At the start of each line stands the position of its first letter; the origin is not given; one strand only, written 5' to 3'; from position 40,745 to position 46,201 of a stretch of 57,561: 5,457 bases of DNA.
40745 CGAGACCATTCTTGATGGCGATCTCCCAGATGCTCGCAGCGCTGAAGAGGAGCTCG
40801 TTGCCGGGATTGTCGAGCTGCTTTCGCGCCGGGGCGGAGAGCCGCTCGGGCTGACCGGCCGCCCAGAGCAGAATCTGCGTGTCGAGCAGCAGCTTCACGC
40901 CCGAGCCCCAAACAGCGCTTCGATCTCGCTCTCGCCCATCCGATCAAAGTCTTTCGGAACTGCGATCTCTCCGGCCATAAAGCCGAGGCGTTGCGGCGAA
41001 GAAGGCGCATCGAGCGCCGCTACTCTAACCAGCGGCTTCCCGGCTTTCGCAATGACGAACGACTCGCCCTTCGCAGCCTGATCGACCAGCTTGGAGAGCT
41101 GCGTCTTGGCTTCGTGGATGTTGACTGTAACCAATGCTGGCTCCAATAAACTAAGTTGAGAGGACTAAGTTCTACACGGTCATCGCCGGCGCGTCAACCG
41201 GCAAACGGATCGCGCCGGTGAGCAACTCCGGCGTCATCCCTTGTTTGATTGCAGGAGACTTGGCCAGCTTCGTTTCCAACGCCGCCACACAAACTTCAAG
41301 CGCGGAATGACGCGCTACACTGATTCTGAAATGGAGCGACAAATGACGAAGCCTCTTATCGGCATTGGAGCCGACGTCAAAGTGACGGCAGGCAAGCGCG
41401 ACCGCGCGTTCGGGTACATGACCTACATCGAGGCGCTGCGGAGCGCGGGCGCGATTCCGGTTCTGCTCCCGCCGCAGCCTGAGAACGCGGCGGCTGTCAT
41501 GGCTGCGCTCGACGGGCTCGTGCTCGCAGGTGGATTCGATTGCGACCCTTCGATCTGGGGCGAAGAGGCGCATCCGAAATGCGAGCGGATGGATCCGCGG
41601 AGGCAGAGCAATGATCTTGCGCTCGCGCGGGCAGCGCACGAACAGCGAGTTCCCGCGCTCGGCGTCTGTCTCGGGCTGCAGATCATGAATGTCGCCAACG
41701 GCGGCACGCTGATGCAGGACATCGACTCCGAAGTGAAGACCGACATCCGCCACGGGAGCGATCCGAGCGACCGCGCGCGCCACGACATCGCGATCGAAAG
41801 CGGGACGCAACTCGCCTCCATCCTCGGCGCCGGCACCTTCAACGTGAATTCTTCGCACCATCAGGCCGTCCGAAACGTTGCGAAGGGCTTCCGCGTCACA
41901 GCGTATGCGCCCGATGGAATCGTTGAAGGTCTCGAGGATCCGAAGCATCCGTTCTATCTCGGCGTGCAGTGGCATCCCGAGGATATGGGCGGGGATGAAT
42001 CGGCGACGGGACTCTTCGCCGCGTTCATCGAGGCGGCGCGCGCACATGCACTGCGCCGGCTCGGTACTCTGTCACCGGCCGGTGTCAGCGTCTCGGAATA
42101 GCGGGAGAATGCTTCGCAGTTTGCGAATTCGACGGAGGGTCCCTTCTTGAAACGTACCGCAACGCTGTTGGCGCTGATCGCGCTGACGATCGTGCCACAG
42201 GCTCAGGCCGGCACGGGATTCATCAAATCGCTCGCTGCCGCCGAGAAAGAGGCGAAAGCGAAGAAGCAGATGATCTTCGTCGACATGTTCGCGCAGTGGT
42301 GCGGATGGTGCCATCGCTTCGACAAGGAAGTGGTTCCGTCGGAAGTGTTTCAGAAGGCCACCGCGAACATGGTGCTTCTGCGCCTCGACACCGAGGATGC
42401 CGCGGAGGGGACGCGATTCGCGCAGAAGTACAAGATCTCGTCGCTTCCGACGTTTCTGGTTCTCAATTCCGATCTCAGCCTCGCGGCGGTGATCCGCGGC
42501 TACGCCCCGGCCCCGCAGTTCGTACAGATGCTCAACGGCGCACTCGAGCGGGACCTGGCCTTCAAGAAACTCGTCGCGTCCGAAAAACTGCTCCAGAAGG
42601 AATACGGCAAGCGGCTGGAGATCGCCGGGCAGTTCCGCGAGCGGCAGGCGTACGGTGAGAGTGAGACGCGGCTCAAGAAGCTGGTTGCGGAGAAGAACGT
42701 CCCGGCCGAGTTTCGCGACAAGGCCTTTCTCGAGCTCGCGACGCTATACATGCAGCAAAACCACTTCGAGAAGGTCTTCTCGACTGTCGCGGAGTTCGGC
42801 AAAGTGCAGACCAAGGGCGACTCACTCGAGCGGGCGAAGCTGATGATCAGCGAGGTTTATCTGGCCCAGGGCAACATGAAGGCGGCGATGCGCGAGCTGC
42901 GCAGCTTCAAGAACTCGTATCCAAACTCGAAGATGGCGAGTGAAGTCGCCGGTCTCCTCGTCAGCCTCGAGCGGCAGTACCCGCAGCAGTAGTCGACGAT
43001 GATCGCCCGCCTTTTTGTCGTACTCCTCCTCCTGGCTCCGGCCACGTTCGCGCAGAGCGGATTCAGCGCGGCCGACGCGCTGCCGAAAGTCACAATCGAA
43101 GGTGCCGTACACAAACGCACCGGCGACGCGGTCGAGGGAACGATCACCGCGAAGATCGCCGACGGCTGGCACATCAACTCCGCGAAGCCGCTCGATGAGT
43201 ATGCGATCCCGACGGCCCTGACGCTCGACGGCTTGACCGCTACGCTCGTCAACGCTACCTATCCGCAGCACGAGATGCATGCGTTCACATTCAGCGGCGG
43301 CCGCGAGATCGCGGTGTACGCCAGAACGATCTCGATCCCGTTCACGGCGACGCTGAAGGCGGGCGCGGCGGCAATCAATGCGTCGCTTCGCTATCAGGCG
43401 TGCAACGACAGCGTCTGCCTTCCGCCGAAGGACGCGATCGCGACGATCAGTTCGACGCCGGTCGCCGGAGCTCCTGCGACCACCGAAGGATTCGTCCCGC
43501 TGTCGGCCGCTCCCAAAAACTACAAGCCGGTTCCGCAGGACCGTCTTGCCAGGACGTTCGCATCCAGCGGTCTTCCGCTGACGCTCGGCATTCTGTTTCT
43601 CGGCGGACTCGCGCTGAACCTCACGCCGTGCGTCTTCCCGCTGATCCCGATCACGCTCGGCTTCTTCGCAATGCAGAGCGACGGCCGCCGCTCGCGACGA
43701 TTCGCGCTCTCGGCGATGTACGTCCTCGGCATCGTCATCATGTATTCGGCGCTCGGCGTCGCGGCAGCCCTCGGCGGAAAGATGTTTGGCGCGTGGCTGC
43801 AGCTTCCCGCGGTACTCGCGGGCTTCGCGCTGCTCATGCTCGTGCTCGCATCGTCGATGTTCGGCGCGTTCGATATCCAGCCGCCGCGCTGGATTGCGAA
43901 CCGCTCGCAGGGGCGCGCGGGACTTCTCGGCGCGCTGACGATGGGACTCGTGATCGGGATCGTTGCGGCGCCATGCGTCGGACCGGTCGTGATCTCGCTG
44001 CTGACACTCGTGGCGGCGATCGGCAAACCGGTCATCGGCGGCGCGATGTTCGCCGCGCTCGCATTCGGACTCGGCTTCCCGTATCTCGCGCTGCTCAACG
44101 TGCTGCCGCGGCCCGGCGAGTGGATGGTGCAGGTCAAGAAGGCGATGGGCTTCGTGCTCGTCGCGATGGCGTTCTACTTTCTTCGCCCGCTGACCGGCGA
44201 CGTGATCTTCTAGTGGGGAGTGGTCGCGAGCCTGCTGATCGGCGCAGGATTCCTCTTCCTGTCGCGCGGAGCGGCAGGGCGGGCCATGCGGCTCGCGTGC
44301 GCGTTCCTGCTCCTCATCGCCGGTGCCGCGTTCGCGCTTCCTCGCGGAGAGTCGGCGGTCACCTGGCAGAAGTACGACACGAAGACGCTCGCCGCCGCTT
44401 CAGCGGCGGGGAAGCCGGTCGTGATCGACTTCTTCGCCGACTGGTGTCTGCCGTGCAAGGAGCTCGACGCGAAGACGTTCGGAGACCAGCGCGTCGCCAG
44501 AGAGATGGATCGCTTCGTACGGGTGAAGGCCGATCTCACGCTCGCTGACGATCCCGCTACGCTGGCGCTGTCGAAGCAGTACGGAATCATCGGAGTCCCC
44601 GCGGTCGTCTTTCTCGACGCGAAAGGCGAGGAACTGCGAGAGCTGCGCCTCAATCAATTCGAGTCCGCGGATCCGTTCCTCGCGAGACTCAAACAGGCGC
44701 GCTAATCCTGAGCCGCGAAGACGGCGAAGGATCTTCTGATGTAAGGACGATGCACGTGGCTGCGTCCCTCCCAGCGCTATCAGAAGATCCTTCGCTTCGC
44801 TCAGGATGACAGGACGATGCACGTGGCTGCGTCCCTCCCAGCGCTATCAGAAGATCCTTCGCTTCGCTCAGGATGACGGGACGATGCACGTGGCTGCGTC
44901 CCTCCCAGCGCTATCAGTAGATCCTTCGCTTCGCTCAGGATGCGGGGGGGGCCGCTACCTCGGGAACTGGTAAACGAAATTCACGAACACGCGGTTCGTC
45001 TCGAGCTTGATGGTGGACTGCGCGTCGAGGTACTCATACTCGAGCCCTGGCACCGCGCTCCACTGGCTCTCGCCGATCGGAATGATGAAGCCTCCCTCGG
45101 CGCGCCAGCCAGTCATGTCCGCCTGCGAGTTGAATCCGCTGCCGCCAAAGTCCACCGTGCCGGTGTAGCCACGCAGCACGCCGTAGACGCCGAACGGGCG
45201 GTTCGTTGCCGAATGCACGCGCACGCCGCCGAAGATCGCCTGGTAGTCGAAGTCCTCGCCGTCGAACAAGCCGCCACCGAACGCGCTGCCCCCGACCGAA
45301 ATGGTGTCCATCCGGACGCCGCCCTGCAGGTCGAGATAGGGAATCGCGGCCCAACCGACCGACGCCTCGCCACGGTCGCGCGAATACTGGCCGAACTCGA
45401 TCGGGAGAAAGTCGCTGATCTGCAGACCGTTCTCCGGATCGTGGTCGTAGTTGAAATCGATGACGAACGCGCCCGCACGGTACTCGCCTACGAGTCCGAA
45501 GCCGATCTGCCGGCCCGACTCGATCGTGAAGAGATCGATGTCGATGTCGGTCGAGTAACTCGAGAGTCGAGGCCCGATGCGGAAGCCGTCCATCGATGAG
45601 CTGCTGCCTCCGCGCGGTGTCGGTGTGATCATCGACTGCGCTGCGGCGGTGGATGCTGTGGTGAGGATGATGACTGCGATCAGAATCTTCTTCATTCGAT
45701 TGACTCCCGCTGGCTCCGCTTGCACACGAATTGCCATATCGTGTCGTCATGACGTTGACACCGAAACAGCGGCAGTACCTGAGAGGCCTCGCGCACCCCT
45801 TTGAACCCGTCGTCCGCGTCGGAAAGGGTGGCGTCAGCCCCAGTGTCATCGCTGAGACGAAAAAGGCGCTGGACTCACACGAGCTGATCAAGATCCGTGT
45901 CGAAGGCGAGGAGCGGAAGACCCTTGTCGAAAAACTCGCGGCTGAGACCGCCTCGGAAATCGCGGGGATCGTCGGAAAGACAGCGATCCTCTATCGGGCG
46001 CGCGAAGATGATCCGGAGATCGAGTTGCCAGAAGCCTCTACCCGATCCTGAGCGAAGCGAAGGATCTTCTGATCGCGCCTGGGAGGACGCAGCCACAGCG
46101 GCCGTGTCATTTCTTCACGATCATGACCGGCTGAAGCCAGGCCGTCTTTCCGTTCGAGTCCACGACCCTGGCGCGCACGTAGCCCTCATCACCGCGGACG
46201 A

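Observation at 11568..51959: Window-wide pattern: same short-tandem-repeat architecture at eight loci, unit sequence differing between most loci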

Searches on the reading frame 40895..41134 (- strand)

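Call 66: search_protein_families(library=pfam, proteins=[window:40895-41134:-], max_evalue=0.00001)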
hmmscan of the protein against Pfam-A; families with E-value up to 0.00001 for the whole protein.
window:40895-41134:- (79 aa): 1 family
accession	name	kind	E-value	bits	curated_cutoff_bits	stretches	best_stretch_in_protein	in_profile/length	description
PF02604.26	PhdYeFM_antitox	-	4.3e-09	36.5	29.8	1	1-42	1-43/74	Antitoxin Phd_YefM, type II toxin-antitoxin system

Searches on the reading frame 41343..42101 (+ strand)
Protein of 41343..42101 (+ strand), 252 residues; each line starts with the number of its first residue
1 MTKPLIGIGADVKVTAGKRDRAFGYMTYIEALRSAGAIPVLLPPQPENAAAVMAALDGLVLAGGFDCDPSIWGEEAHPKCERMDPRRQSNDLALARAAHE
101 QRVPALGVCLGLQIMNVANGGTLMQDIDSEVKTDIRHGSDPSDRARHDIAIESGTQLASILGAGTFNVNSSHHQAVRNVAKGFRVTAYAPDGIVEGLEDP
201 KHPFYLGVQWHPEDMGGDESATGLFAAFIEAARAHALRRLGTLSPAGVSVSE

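Call 66: search_protein_families(library=pfam, proteins=[window:41343-42101:+], max_evalue=0.00001)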
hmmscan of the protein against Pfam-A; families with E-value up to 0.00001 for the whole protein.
window:41343-42101:+ (252 aa): 2 families
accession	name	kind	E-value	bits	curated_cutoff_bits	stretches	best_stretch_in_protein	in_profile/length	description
PF07722.19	Peptidase_C26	-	2.8e-62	210.8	20.5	1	4-213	1-219/219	Peptidase C26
PF00117.34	GATase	-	2.3e-19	70.2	22.8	1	77-230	57-189/190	Glutamine amidotransferase class-I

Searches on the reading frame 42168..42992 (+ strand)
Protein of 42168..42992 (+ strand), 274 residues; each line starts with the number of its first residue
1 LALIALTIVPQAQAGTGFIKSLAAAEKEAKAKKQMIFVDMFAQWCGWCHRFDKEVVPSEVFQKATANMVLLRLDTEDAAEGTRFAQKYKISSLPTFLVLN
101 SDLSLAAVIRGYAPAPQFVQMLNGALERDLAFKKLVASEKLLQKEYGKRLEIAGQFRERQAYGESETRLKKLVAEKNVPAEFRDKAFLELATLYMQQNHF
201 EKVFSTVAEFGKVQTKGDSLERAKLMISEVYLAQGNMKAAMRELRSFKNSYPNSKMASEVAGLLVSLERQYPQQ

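Call 66: search_protein_families(library=pfam, proteins=[window:42168-42992:+], max_evalue=0.00001)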
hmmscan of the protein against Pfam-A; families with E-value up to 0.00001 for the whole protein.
window:42168-42992:+ (274 aa): 3 families
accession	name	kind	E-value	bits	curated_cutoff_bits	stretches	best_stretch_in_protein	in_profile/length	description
PF13098.12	Thioredoxin_2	-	2.6e-11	44.2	27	1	29-122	1-104/104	Thioredoxin-like domain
PF13899.12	Thioredoxin_7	-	4.8e-11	43.1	27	1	21-100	5-82/83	Thioredoxin-like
PF00085.26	Thioredoxin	-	1.9e-09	37.9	23.5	1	28-120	13-99/103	Thioredoxin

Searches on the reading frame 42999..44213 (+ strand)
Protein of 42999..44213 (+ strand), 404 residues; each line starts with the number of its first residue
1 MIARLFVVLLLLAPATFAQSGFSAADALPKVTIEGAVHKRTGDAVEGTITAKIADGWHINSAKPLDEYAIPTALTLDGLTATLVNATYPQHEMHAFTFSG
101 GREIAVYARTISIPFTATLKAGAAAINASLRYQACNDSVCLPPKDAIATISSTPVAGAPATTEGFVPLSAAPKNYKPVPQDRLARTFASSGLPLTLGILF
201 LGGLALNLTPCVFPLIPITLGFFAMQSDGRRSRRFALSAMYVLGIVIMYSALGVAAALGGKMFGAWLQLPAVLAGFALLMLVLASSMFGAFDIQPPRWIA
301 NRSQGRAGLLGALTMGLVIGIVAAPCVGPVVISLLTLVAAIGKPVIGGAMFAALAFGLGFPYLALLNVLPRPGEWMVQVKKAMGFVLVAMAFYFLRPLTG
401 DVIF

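Call 66: search_protein_families(library=pfam, proteins=[window:42999-44213:+], max_evalue=0.00001)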
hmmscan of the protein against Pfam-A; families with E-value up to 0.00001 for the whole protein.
window:42999-44213:+ (404 aa): 3 families
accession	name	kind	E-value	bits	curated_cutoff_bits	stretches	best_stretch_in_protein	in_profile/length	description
PF02683.22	DsbD_TM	-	5.9e-45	153.7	27.1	1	194-398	3-218/219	Cytochrome C biogenesis protein transmembrane domain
PF11412.14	DsbD_N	-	6.2e-10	39.6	25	1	41-148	16-115/119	Thiol:disulfide interchange protein DsbD, N-terminal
PF13386.12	DsbD_2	-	5.5e-06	26.9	24.9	0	200-388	3-194/199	Cytochrome C biogenesis protein transmembrane region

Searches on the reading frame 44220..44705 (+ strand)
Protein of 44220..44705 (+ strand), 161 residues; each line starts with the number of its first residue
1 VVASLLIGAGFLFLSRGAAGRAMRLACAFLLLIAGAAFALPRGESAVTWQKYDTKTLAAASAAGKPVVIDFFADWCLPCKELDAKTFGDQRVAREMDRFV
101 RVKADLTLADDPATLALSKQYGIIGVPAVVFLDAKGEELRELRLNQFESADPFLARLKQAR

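Call 66: search_protein_families(library=pfam, proteins=[window:44220-44705:+], max_evalue=0.00001)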
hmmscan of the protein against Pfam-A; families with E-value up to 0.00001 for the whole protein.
window:44220-44705:+ (161 aa): 4 families
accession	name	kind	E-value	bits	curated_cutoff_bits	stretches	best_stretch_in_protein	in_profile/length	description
PF13899.12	Thioredoxin_7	-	2.9e-13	50.2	27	1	49-134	2-83/83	Thioredoxin-like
PF13098.12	Thioredoxin_2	-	1.9e-10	41.4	27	1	61-140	2-89/104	Thioredoxin-like domain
PF03190.21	Thioredox_DsbH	-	4.5e-08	33.7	27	1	40-106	13-80/163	Protein of unknown function, DUF255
PF00085.26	Thioredoxin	-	1e-07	32.3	23.5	1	63-134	17-81/103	Thioredoxin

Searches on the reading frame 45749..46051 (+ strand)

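Call 66: search_protein_families(library=pfam, proteins=[window:45749-46051:+], max_evalue=0.00001)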
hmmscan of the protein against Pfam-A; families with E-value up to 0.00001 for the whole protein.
window:45749-46051:+ (100 aa): 1 family
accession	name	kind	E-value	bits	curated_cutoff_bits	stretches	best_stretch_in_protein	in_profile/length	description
PF01985.26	CRS1_YhbY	-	3.9e-26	91.6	27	1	3-83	1-84/84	CRS1 / YhbY (CRM) domain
